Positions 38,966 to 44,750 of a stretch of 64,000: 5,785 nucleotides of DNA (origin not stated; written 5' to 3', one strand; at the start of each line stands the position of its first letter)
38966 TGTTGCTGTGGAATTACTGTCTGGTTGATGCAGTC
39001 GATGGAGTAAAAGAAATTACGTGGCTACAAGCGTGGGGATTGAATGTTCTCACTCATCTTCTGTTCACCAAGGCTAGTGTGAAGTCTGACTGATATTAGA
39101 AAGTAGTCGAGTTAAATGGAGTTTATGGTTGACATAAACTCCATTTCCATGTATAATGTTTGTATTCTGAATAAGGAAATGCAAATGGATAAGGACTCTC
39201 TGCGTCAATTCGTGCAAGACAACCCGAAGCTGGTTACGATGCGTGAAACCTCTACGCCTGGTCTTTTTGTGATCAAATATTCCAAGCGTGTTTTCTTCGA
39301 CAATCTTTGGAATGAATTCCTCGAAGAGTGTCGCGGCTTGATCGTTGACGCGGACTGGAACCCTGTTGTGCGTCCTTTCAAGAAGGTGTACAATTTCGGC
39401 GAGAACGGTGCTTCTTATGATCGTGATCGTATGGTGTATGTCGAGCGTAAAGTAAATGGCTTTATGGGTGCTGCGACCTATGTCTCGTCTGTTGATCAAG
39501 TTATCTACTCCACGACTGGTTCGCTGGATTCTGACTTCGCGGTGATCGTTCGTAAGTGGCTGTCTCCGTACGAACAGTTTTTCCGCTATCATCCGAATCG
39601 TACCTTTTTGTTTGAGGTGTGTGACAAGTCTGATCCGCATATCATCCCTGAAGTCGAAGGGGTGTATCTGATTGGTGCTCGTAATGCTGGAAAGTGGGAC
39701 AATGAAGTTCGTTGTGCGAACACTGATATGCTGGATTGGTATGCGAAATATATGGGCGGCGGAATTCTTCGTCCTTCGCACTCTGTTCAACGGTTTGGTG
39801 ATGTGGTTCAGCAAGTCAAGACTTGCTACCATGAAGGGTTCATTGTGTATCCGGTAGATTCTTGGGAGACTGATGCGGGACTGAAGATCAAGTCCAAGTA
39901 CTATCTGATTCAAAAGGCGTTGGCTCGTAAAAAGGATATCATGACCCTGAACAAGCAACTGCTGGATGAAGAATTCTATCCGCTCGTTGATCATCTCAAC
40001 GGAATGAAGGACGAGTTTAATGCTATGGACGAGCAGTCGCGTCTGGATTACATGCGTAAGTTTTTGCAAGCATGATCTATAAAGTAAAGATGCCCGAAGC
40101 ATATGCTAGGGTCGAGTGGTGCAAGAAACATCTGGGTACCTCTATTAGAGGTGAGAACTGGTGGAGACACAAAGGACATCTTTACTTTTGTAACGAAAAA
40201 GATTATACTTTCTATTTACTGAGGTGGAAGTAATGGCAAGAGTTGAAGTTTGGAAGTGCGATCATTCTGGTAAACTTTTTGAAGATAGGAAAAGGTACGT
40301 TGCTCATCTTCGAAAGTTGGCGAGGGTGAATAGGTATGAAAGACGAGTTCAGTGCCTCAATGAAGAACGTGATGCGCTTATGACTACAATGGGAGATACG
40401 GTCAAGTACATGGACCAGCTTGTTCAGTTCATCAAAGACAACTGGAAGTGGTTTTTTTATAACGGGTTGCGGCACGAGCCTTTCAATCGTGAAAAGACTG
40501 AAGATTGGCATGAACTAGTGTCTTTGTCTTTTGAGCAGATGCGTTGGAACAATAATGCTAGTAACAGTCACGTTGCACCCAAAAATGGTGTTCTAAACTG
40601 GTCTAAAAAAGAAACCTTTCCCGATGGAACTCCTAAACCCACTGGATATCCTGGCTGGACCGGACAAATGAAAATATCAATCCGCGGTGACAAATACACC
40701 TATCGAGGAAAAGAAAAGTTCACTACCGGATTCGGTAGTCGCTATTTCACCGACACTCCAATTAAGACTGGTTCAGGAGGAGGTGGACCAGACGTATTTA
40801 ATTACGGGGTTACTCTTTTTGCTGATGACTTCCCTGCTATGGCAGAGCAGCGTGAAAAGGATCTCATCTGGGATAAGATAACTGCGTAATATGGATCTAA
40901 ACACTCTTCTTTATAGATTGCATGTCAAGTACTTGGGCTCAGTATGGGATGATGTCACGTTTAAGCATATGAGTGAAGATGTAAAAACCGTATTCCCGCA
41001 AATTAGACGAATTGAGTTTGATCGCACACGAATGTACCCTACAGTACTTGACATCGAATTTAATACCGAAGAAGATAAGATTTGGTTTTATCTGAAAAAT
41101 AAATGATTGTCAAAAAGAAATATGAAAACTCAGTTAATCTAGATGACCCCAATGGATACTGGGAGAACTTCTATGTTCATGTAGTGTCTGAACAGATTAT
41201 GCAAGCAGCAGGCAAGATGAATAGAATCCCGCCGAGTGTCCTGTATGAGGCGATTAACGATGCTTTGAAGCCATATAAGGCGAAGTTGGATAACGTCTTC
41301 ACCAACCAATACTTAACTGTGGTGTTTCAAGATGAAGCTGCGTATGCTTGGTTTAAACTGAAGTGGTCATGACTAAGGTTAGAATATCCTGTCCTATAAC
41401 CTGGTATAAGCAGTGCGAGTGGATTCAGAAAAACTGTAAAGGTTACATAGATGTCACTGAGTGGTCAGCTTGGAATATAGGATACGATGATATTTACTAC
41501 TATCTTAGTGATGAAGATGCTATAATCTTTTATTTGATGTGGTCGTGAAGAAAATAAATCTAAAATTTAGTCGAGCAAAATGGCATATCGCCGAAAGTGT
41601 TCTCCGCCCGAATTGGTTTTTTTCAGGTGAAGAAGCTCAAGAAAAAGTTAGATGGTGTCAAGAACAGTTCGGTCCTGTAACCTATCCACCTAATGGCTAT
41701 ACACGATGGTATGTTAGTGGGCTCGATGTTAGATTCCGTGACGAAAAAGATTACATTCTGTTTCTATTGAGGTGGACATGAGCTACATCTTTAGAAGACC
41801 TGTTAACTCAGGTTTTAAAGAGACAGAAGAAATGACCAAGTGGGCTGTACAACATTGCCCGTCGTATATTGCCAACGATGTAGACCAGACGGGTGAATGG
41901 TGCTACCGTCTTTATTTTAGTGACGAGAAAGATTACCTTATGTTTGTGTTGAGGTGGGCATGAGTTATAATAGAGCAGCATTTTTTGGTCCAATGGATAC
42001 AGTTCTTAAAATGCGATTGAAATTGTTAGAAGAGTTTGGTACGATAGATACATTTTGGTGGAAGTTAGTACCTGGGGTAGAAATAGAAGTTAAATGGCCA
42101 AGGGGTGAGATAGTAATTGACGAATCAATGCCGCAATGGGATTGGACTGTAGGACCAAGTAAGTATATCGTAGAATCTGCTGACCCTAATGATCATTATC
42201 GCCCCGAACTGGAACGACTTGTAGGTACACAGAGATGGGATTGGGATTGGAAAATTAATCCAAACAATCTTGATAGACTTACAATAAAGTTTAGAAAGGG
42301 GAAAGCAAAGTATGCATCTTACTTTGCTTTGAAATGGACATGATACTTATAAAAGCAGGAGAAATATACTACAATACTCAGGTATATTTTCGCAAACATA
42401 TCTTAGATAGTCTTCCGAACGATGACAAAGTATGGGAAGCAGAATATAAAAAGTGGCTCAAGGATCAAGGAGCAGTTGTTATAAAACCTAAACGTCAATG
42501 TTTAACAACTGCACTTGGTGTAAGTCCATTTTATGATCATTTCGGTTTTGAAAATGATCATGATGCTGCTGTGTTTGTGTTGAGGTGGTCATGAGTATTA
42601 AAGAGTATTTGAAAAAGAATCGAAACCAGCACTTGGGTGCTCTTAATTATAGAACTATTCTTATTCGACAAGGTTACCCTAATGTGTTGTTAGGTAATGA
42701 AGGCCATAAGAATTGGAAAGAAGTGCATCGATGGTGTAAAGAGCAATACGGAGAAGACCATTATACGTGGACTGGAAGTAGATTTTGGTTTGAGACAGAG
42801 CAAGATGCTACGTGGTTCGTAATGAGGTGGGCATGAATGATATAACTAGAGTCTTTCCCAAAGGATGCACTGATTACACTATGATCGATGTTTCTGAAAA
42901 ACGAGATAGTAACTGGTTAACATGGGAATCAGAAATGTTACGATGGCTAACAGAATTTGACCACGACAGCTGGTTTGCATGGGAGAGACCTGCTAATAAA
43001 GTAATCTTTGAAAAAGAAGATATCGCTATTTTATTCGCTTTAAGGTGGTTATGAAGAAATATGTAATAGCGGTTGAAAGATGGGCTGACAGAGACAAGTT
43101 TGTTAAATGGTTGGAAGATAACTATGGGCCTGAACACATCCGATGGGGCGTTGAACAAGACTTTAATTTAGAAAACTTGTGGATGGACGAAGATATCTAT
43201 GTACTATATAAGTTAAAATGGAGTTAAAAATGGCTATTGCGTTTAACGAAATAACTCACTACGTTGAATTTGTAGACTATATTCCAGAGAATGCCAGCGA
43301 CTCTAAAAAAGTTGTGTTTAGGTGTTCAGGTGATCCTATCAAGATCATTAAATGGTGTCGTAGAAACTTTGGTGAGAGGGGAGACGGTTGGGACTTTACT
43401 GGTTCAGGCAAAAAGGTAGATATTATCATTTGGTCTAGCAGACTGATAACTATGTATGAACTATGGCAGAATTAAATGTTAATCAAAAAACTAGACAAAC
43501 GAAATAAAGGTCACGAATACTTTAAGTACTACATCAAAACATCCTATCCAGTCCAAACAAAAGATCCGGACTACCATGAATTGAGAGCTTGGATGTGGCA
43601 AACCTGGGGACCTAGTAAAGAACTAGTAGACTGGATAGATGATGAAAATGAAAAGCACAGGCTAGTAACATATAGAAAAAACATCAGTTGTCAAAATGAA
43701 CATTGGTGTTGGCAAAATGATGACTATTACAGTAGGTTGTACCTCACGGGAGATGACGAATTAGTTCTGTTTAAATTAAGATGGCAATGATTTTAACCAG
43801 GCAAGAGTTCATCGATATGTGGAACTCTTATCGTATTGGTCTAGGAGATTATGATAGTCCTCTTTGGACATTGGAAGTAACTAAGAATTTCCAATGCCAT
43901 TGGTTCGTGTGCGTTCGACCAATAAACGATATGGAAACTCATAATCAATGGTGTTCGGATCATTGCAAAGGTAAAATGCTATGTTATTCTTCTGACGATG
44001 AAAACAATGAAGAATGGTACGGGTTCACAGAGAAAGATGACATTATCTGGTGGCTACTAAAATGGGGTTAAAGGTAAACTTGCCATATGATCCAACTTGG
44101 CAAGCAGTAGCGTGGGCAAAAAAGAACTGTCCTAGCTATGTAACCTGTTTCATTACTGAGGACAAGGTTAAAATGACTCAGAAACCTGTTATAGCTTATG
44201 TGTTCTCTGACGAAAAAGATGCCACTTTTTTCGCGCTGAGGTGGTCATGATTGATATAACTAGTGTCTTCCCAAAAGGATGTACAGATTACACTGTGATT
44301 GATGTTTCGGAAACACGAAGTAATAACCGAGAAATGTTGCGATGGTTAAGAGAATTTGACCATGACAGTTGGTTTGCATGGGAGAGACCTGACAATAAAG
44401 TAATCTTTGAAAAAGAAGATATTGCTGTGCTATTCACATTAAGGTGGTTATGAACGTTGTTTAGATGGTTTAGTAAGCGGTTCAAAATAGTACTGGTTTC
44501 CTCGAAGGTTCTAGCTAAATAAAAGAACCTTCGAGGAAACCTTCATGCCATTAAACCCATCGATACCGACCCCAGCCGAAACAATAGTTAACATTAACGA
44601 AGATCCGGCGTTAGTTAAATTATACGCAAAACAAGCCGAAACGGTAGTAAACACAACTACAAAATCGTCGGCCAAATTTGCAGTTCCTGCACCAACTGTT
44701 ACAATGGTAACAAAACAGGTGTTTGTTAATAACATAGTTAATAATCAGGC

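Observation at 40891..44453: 15-gene tandem array of small paralogues whose conserved C-terminal '…LRW' codons also form the Shine-Dalgarno of the next gene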

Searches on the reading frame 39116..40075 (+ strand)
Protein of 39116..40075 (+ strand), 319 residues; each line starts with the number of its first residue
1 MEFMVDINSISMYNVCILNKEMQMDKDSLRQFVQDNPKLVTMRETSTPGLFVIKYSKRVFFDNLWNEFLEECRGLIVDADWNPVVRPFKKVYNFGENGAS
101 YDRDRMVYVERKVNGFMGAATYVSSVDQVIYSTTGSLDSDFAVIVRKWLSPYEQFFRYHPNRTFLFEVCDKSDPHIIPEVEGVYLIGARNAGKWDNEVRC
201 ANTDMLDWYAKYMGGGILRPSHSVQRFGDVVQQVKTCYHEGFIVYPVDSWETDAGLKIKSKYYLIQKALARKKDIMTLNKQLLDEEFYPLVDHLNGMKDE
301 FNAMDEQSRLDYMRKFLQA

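Call 10: search_protein_families(library=phrogs, max_evalue=0.00001, proteins=[window:39116-40075:+])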
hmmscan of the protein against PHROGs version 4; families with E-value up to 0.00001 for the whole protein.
window:39116-40075:+ (319 aa): 2 families
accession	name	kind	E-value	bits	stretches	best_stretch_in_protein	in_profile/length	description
phrog_562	-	tail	5.5e-45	154.9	1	41-307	26-297/377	RNA ligase and tail fiber protein attachment catalyst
phrog_8238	-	DNA, RNA and nucleotide metabolism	1.8e-15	57.1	1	45-282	431-689/737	RNA ligase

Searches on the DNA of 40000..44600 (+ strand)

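Call 7: search_dna_similar(query=window:40000-44600:+, collection=phages, mode=near, max_rows=20)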
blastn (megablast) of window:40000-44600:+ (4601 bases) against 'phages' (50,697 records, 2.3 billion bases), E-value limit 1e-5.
No match.

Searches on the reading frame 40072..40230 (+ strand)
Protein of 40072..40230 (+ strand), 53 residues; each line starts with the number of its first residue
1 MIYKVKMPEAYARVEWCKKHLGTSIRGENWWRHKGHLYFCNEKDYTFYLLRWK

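Call 8: search_protein_families(library=pfam, max_evalue=1, proteins=[window:40072-40230:+])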
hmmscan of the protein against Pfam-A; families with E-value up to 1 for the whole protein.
seq(53 aa): 0 families

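Call 9: search_protein_families(library=phrogs, max_evalue=0.1, proteins=[window:40072-40230:+])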
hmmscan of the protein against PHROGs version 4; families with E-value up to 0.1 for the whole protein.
seq(53 aa): 2 families
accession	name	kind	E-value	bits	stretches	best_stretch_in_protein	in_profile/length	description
phrog_26750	-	unknown function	0.027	15.9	1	11-48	13-50/65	-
phrog_18399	-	unknown function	0.055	14.2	1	6-41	88-117/161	-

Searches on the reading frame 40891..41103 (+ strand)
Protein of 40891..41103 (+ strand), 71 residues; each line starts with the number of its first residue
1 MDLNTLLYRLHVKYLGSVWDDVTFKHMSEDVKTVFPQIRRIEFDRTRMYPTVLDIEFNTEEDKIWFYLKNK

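Call 85: find_homologous_proteins(query=window:40891-41103:+, max_evalue=0.01)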
Query seq(71 aa) (71 aa): 3 proteins with E <= 0.01 among 3 candidates.
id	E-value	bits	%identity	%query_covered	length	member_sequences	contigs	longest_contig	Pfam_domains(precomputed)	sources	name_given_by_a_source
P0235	2.5e-35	137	85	100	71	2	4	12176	-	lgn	-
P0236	7.4e-30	120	76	100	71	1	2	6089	-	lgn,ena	-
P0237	1.3e-21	94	100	63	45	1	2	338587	-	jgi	jgi:hypothetical protein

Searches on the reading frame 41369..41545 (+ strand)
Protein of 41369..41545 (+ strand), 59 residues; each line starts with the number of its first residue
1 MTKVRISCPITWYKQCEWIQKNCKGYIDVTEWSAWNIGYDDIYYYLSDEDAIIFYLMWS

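Call 8: search_protein_families(library=pfam, max_evalue=1, proteins=[window:41369-41545:+])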
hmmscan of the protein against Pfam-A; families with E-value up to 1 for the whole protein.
seq(59 aa): 0 families

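Call 9: search_protein_families(library=phrogs, max_evalue=0.1, proteins=[window:41369-41545:+])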
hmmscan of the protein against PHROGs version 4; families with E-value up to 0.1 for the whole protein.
seq(59 aa): 0 families
